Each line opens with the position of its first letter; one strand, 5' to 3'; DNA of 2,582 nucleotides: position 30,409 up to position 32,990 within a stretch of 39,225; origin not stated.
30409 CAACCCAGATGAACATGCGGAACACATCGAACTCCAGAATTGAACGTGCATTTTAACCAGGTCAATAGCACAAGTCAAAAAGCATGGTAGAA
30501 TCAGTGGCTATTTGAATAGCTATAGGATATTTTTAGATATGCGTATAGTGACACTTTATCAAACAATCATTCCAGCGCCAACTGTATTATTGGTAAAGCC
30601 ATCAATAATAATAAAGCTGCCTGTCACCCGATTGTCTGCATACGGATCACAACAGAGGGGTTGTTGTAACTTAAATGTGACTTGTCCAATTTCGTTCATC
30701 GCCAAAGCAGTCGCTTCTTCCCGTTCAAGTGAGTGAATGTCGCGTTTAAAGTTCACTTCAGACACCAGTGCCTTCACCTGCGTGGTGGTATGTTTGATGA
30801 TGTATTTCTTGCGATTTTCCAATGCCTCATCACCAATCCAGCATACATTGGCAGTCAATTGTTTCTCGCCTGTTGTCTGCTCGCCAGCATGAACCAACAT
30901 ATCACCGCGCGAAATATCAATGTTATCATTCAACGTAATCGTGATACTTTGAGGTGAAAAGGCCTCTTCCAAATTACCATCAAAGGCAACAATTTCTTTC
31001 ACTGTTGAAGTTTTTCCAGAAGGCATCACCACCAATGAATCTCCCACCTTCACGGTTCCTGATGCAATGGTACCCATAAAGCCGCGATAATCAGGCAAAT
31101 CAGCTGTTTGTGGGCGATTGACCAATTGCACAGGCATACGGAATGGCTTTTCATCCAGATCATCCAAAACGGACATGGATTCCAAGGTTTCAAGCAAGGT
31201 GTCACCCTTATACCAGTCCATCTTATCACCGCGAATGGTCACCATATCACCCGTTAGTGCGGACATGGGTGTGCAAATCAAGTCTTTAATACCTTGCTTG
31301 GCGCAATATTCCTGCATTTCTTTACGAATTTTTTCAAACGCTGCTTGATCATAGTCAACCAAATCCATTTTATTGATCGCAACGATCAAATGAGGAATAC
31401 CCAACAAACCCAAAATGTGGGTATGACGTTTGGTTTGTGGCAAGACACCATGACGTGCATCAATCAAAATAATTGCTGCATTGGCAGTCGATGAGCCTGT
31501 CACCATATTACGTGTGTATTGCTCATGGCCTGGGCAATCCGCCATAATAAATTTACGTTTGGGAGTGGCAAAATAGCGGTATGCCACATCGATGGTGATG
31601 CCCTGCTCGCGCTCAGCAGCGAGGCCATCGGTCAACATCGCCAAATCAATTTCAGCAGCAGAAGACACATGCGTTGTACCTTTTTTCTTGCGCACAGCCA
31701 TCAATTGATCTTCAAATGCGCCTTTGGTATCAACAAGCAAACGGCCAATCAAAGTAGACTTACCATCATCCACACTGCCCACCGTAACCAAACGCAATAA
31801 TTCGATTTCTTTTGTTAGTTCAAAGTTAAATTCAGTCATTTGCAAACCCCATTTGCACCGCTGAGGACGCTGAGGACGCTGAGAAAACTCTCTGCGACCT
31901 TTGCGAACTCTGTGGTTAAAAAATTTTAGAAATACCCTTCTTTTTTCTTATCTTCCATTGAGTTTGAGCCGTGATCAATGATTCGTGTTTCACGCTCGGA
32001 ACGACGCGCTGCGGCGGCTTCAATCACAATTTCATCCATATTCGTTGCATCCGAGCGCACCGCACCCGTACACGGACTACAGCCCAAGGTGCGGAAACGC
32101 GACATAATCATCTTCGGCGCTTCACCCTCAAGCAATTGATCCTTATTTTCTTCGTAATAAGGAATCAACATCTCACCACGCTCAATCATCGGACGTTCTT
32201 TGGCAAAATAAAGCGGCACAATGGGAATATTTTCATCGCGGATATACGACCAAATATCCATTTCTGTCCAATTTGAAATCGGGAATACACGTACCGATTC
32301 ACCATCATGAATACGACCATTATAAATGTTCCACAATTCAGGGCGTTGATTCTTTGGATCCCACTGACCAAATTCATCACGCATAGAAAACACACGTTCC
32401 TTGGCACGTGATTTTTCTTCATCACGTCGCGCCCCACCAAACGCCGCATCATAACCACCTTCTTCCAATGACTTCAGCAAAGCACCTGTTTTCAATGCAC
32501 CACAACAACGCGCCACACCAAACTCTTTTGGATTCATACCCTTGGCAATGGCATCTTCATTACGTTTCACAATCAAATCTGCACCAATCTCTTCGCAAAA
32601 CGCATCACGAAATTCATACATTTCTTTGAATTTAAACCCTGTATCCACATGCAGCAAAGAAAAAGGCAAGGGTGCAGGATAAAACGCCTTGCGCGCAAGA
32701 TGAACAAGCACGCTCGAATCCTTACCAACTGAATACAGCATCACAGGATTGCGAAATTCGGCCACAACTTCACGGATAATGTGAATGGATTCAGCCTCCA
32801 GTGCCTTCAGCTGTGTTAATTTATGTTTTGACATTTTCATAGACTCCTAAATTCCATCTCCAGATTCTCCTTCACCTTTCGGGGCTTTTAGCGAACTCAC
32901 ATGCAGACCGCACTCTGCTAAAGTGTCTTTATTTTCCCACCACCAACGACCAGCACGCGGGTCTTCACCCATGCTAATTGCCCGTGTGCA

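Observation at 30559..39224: APS-route sulfate assimilation operon wired to E1-like (ThiF/MoeB) and TusA sulfur-relay parts, with no cysC, cysK/M or cysE in the window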

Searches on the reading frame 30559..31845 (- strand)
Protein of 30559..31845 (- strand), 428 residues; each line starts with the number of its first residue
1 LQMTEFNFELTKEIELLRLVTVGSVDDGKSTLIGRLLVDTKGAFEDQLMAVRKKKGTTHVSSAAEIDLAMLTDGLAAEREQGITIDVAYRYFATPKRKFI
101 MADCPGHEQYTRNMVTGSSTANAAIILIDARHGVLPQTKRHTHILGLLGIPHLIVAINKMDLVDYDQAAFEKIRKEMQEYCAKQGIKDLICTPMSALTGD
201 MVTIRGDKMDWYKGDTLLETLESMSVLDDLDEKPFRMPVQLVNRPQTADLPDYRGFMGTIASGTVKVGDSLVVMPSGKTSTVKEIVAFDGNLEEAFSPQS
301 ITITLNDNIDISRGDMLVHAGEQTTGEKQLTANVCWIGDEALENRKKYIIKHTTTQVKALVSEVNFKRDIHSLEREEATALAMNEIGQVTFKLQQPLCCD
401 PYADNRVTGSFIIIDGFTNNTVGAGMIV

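Call 3: search_protein_families(library=pfam, proteins=[window:30559-31845:-], max_evalue=0.01)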
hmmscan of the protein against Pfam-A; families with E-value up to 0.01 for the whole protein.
window:30559-31845:- (428 aa): 4 families
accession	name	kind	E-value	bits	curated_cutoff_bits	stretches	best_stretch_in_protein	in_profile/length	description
PF00009.33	GTP_EFTU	-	2.3e-42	145.2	26.5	1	17-222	4-183/188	Elongation factor Tu GTP binding domain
PF22594.2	GTP-eEF1A_C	-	6.3e-26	91.2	27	1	330-427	2-100/101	GTP-eEF1A C-terminal domain-like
PF03144.31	GTP_EFTU_D2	-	7e-07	30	30.3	1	258-316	6-71/73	Elongation factor Tu domain 2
PF01926.29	MMR_HSR1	-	1.2e-06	29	21.9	1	20-159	3-113/113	50S ribosome-binding GTPase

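Call 4: search_protein_families(library=ncbifam, proteins=[window:30559-31845:-], max_evalue=0.001)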
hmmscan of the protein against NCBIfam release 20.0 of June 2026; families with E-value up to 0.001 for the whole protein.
window:30559-31845:- (428 aa): 35 families (the best 25 are shown)
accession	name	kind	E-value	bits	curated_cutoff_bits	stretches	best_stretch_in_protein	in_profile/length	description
NF004035.0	PRK05506.1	subfamily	2.8e-184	613.9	715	1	11-427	19-430/632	bifunctional sulfate adenylyltransferase subunit 1/adenylylsulfate kinase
NF003478.0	PRK05124.1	equivalog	5.1e-176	585.9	590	1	9-427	20-433/475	sulfate adenylyltransferase subunit CysN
TIGR02034.1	CysN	subfamily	6.9e-166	552.3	336.1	1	17-427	1-406/406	sulfate adenylyltransferase, large subunit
NF008969.0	PRK12317.1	subfamily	4.8e-78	262.6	502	1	13-428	4-419/426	elongation factor 1-alpha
TIGR00483.1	EF-1_alpha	equivalog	2.4e-71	240.5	540.1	1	11-427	2-419/427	translation elongation factor EF-1 subunit alpha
TIGR00475.1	selB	equivalog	2.4e-39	135.5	242.25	1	64-358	21-293/581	selenocysteine-specific translation elongation factor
NF000766.0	PRK00049.1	subfamily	1e-31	110.1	449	1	17-337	13-314/396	elongation factor Tu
NF009373.0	PRK12736.1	subfamily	2.5e-30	105.5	452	1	16-358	12-332/394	elongation factor Tu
NF009372.0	PRK12735.1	subfamily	6.7e-30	104.2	479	1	16-335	12-312/396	elongation factor Tu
TIGR00485.1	EF-Tu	equivalog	2.7e-29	102.1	522.4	1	17-338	13-313/394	elongation factor Tu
TIGR03680.1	eif2g_arch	equivalog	9.1e-20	71.2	514.5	1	19-280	8-256/407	translation initiation factor IF-2 subunit gamma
NF003077.0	PRK04000.1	equivalog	1.8e-19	70.2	315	1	18-280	11-260/412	translation initiation factor IF-2 subunit gamma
NF033148.1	tet_protect_M_W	exception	3.7e-13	48.7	1100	1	22-179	9-146/639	TetM/TetW/TetO/TetS family tetracycline resistance ribosomal protection protein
NF012155.1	tet_protect_M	exception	6.8e-12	44.4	1420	1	22-175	9-146/639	tetracycline resistance ribosomal protection protein Tet(M)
NF009381.0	PRK12740.1-5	subfamily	1e-11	44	583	1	20-185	13-158/692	elongation factor G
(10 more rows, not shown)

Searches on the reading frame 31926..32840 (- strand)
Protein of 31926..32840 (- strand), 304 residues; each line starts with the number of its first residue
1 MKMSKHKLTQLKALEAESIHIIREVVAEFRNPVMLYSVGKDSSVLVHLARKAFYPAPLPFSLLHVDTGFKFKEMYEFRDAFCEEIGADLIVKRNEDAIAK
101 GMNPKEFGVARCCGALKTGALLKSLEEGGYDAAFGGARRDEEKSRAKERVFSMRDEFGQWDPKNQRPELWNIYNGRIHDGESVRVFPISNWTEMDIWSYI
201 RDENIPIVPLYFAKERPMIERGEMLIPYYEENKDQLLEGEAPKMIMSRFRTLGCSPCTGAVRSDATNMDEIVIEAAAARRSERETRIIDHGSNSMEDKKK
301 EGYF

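Call 3: search_protein_families(library=pfam, proteins=[window:31926-32840:-], max_evalue=0.01)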
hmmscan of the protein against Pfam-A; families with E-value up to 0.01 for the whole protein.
window:31926-32840:- (304 aa): 1 family
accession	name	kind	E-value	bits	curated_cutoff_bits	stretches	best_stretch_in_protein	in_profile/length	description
PF01507.26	PAPS_reduct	-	1.5e-51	175.3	22.5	1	31-259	1-174/175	Phosphoadenosine phosphosulfate reductase domain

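Call 4: search_protein_families(library=ncbifam, proteins=[window:31926-32840:-], max_evalue=0.001)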
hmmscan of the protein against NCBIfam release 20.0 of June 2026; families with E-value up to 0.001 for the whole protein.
window:31926-32840:- (304 aa): 14 families
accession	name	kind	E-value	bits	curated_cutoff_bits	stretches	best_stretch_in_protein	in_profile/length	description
NF009214.0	PRK12563.1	equivalog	8.9e-137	455.7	413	1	4-304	17-317/317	sulfate adenylyltransferase subunit CysD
NF003587.0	PRK05253.1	subfamily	3.8e-136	453.2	195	1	4-304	2-301/301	sulfate adenylyltransferase subunit CysD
TIGR02039.1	CysD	subfamily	1.4e-134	448.3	396.6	1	11-304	1-294/294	sulfate adenylyltransferase, small subunit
NF002537.0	PRK02090.1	equivalog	7.1e-19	68.4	154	1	14-211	24-200/244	phosphoadenylyl-sulfate reductase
NF010367.0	PRK13795.1-2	equivalog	1.6e-14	53.3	456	1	9-211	221-403/584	hypothetical protein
NF010366.0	PRK13795.1-1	equivalog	1.9e-14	52.8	745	1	8-211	241-431/667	hypothetical protein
TIGR02055.1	APS_reductase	subfamily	3.9e-14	52.9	235.3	1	39-211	3-155/194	adenylylsulfate reductase, thioredoxin dependent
NF010368.0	PRK13795.1-3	equivalog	2.4e-13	49.2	588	1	10-148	227-367/635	hypothetical protein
TIGR00434.1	cysH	subfamily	8.4e-11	42.1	165.1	1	32-158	16-145/214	phosophoadenylyl-sulfate reductase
TIGR02057.1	PAPS_reductase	equivalog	1.4e-10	41.5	254.2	1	9-154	6-152/224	phosphoadenosine phosphosulfate reductase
NF006351.0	PRK08576.1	equivalog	3.1e-10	39.2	290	1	9-212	216-390/436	hypothetical protein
NF006327.0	PRK08557.1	equivalog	3.5e-10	39.2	366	2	7-93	155-241/415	hypothetical protein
NF010369.0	PRK13795.1-4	equivalog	0.00018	19.9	1086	0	14-211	235-416/633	hypothetical protein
NF007972.0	PRK10696.1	equivalog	0.00055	19.3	272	0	33-140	45-154/295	tRNA 2-thiocytidine(32) synthetase TtcA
